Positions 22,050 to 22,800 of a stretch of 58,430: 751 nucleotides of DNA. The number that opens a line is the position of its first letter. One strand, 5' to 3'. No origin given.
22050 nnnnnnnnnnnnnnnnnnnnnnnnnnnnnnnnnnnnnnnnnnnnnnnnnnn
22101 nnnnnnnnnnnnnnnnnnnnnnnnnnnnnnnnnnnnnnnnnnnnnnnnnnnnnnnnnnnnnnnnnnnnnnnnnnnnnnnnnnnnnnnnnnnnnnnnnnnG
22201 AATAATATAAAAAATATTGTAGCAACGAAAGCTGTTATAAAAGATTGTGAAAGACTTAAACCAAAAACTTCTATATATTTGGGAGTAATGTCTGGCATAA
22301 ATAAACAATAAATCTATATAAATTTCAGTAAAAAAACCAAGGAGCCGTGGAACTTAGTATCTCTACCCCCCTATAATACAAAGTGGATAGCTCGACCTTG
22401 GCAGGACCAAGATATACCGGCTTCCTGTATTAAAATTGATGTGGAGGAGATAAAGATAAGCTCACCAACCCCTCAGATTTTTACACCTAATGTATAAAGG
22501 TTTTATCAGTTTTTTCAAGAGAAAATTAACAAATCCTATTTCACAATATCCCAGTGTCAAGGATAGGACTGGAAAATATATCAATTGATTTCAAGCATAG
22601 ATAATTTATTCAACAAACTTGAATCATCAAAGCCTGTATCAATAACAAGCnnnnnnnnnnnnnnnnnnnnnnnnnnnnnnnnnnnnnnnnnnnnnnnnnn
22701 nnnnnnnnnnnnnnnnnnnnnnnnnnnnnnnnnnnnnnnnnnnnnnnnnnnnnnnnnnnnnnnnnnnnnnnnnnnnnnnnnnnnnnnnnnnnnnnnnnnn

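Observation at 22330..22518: GC-rich ~140-nt rod-like, strand-specific RNA structure with U7 tail in the dprA-atpB spacer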

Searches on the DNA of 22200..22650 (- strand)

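Call 4: search_rna_families(source=window, start=22200, end=22650, threshold=evalue, max_evalue=1, show_alignments=3)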
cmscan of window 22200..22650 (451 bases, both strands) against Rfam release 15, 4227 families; matches with E-value up to 1: 2.
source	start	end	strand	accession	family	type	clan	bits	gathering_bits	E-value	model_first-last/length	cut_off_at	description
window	22330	22482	-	RF00013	6S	Gene;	-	51.1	46.4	2e-09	1-187/187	no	6S / SsrS RNA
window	22513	22588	-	RF03226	mir-8196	Gene; miRNA;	-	22.5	59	0.23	1-65/65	no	mir-8196 microRNA precursor family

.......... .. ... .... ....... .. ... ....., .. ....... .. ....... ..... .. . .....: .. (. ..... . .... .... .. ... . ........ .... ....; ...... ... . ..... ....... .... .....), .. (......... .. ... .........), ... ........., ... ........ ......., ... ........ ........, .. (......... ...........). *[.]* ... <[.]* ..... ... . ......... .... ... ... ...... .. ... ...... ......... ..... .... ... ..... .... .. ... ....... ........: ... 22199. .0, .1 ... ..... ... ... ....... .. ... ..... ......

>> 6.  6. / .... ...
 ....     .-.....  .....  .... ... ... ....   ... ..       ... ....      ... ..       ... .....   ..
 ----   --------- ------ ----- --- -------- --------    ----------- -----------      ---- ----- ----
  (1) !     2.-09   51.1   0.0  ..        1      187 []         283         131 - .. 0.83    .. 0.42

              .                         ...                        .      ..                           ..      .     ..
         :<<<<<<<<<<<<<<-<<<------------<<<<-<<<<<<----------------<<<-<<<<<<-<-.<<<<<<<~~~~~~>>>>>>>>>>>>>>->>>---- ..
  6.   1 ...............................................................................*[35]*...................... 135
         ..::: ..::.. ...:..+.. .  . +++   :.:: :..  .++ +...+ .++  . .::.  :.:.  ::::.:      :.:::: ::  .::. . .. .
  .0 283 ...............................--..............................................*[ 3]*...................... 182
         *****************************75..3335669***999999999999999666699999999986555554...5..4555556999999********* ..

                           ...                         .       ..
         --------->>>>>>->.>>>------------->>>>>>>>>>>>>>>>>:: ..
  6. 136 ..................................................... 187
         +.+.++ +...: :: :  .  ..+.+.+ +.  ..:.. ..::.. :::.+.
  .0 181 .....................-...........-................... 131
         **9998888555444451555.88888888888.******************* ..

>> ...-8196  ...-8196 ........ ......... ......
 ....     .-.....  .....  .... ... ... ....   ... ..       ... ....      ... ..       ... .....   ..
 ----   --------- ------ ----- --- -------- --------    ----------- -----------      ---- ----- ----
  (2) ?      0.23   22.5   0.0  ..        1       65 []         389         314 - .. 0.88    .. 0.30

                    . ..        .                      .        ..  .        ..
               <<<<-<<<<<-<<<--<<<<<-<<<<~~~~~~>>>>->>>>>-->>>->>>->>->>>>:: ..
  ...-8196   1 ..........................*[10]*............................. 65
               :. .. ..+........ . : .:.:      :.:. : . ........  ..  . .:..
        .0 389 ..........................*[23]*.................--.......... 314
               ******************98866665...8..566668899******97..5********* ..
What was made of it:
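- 22426..22444 (-): 5' central bubble, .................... Its first 8 nt (CNCAUCR) are conserved although unpaired, and are the presumed product-RNA start region. Rfam aligns this stretch to the unpaired 5' bubble of the 6S model (call 4).
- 22372..22384 (-): 3' central bubble, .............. Rfam aligns it to the unpaired 3' bubble of the 6S model (call 4).
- The bubble strands align with the model's bubble (call 4).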

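Call 31: build_rna_model(alignment_id=A2, structure=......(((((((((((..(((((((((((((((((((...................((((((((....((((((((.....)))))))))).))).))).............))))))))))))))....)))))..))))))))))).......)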
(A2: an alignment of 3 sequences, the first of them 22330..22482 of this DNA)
Model R1 built from alignment A2 (3 sequences, 156 columns); structure: as given.
model positions 153; base pairs 46; branch points 0; effective number of sequences 1.09; information 0.59 bits per position. Calibrated on 0.2 Mb of random sequence (short: E-values are rough).
structure used (alignment columns):
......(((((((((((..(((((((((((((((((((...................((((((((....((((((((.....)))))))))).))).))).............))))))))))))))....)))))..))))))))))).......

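Call 32: search_with_rna_model(model_id=R1, sources=[window, L001, L002, L003, L004, L005, L006, L007, L008, L009, L010, L011, L012, L013, L014, L015, L016, L017, L018, L019, L020, L021, L022, L023, L024, L025, L026, L027, L028, L029, L030, L031, L032, L033, L034, L035, L036, L037, L038, L039, L040, L041, L042, L043, L044, L045, L046, L047, L048, L049, L050, L051, L052, L053, L054, L055, L056, L057, L058, L059, L060, L062, L064, L065, L067, L069, L070, L071, L082, L083, L084, L085, L086, L087, L088, L089], max_evalue=1)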
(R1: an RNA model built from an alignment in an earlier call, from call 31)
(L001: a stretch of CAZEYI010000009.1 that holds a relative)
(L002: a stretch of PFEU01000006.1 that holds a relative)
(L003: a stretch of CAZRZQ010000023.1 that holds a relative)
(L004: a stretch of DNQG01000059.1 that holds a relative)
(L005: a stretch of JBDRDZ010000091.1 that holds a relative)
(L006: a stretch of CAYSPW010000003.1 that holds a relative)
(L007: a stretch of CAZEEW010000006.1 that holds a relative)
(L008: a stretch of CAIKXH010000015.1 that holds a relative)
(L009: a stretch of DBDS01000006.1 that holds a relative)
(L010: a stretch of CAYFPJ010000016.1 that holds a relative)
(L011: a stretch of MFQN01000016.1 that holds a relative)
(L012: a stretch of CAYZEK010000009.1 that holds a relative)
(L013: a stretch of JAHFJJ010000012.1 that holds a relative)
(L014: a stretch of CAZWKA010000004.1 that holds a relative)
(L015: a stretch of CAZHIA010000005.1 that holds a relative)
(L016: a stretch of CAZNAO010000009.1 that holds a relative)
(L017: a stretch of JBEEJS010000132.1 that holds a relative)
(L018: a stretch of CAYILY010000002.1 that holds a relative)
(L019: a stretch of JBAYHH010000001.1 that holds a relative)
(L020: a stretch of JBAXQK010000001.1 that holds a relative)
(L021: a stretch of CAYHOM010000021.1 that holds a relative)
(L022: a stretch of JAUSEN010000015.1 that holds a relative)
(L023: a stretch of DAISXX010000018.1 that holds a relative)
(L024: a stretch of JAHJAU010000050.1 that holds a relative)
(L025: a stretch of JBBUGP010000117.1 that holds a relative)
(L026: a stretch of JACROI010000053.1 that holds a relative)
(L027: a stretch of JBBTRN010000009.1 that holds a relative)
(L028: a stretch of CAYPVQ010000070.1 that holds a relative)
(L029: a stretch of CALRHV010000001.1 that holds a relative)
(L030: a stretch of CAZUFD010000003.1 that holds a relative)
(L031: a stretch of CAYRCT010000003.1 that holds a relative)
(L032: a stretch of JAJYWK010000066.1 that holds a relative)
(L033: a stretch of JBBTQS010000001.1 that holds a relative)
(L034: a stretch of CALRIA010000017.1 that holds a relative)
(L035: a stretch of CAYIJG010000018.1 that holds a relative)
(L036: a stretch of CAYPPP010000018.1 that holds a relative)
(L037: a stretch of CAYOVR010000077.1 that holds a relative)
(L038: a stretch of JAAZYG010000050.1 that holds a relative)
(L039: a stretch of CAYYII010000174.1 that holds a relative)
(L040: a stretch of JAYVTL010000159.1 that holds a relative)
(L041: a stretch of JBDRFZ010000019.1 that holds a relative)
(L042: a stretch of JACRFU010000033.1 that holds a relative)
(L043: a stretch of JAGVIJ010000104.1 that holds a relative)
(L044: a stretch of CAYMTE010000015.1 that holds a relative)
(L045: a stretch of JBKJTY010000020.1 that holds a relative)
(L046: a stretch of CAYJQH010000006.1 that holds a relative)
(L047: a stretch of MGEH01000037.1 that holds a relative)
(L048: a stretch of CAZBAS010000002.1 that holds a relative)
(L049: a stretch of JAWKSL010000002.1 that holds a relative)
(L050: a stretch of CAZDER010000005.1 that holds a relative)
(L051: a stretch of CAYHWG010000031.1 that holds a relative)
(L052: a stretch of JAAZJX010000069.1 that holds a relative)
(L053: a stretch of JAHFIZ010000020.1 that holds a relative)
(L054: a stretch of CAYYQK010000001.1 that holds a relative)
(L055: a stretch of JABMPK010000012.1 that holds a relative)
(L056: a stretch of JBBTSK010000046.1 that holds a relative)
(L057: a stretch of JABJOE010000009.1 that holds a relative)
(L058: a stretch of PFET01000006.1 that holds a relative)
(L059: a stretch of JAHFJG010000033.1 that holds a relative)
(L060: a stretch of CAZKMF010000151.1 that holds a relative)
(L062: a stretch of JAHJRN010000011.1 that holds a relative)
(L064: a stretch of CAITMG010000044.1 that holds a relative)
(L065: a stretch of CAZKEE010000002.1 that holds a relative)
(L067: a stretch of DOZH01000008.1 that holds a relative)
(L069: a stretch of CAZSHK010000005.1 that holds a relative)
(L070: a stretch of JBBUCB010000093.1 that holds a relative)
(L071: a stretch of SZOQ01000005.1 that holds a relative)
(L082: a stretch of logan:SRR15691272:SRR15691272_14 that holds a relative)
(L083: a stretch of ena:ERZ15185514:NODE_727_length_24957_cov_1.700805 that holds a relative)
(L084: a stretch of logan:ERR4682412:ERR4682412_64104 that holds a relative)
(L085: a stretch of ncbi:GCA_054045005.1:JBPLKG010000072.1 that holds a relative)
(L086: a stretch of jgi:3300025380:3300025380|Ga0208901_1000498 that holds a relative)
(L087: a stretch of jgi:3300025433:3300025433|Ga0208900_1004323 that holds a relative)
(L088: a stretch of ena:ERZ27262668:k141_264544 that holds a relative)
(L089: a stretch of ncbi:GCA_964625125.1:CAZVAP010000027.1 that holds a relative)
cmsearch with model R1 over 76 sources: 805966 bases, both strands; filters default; matches with E-value up to 1: 9.
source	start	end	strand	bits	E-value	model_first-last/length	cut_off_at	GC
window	22331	22482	-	169.6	2.5e-44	1-153/153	no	0.43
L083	4820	4973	+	158.9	2.6e-41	1-153/153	no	0.39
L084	129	282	+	158.9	2.6e-41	1-153/153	no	0.39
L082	4816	4966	+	148.8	1.7e-38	1-153/153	no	0.46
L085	2804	2946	+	61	8.3e-14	1-153/153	no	0.55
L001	2900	3047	+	26.8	0.00033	1-153/153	no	0.51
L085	2804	2946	-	22.9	0.0041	1-153/153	no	0.55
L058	3876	3947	+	21.5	0.01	1-153/153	no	0.56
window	22331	22482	+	15.9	0.37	1-153/153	no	0.43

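Call 37: search_with_rna_model(model_id=R1, sources=[window, L082, L083, L085, L001], max_evalue=0.0001, make_alignment=true, show_alignments=5)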
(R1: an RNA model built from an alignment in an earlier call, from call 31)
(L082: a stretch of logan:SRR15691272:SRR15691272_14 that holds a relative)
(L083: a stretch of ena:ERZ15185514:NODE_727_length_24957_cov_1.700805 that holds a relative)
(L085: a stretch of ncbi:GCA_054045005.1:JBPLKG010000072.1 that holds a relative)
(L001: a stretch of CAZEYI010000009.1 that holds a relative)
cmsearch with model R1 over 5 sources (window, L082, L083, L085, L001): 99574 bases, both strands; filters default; matches with E-value up to 0.0001: 5.
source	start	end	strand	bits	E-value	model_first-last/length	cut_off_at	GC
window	22331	22482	-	169.6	3.1e-45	1-153/153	no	0.43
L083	4820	4973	+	158.9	3.2e-42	1-153/153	no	0.39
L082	4816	4966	+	148.8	2.1e-39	1-153/153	no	0.46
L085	2804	2946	+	61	1e-14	1-153/153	no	0.55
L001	2900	3047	+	26.8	4e-05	1-153/153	no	0.51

Alignment A3: 5 matches aligned to the model, 159 columns, each read 5' to 3' on its own strand. Consensus structure (alignment columns), stored with it:
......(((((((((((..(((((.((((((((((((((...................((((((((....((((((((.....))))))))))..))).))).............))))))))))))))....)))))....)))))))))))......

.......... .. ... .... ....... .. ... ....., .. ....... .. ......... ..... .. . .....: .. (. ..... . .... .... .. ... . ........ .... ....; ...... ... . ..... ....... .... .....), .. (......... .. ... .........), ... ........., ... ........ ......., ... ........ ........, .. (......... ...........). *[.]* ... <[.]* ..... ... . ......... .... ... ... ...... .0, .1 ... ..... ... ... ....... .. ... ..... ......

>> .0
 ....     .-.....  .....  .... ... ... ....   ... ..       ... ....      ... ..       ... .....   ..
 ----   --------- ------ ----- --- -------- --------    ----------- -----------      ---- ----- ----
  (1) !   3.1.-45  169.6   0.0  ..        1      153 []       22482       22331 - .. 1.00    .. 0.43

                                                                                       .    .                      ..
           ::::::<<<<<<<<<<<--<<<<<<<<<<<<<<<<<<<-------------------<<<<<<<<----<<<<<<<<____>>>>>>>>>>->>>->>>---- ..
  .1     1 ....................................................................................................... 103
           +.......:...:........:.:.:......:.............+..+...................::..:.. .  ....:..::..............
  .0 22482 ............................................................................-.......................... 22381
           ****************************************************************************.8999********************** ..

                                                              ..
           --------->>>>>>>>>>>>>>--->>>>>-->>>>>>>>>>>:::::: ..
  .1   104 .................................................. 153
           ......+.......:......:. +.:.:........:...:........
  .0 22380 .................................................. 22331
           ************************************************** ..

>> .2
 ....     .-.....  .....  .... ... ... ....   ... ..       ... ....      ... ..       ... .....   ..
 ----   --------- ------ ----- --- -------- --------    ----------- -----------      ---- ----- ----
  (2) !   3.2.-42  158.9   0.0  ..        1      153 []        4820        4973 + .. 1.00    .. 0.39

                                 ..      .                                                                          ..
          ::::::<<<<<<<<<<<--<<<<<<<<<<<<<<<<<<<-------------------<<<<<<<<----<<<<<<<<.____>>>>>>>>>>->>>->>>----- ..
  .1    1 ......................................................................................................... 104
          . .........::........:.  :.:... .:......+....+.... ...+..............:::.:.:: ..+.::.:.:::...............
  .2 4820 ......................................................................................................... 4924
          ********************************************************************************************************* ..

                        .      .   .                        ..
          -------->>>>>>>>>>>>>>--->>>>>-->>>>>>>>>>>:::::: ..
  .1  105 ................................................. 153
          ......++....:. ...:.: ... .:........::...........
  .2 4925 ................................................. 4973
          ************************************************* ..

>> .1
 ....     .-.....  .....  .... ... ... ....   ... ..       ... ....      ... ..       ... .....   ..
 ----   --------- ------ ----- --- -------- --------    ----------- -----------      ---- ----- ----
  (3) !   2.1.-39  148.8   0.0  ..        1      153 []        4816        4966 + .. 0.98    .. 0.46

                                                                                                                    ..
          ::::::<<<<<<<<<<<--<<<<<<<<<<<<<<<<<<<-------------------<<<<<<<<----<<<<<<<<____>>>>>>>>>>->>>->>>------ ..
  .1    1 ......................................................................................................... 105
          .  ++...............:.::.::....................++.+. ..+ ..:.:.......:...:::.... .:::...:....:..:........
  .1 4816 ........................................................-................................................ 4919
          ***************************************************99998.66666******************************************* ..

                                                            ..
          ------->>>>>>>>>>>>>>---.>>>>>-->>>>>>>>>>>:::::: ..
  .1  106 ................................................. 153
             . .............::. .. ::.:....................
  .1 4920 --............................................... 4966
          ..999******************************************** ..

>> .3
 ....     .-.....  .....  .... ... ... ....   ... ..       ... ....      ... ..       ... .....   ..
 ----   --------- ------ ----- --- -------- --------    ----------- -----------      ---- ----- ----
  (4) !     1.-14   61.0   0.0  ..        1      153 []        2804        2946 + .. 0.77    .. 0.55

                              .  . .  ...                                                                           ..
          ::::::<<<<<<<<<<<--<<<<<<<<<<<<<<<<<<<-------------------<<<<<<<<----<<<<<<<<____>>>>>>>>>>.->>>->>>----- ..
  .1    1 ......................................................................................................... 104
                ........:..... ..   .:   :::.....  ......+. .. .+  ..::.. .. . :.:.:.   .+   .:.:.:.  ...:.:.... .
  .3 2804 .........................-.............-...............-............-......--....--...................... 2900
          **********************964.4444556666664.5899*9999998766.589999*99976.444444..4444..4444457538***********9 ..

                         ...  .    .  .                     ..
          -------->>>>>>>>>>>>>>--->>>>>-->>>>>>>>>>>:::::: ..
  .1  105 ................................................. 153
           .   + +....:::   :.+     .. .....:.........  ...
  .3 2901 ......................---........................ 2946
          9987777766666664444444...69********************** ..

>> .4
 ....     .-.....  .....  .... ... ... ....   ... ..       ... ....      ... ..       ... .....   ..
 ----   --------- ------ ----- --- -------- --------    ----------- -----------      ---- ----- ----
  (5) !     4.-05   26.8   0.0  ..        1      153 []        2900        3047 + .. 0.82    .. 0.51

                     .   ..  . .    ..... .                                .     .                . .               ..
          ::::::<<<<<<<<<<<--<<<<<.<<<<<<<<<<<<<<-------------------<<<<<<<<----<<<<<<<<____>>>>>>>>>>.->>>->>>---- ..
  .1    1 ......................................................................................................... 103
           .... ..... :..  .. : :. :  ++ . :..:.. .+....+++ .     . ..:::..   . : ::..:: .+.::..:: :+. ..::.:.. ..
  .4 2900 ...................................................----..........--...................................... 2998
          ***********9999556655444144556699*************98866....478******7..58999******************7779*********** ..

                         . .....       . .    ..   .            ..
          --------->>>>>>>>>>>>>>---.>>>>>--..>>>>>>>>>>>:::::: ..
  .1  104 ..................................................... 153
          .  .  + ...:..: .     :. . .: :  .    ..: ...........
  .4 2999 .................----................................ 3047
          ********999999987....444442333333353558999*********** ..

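Call 39: search_with_rna_model(model_id=R1, sources=[L090, L091, L092, L093, L094, L095, L096, L097, L098, L099], max_evalue=1)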
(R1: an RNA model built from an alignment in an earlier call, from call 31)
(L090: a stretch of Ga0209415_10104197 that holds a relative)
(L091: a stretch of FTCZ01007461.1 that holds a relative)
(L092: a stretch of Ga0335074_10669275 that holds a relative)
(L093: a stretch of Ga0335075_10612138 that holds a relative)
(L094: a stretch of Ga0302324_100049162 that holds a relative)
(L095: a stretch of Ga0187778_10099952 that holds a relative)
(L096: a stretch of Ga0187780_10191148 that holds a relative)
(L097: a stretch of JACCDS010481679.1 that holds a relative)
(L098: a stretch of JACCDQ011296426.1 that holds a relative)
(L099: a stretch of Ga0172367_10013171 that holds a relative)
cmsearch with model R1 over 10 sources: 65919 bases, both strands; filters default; matches with E-value up to 1: 2.
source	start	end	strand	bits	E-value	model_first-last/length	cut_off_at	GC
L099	2248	2398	+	96.1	9.4e-25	1-153/153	no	0.44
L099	2248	2398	-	18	0.0082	1-153/153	no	0.44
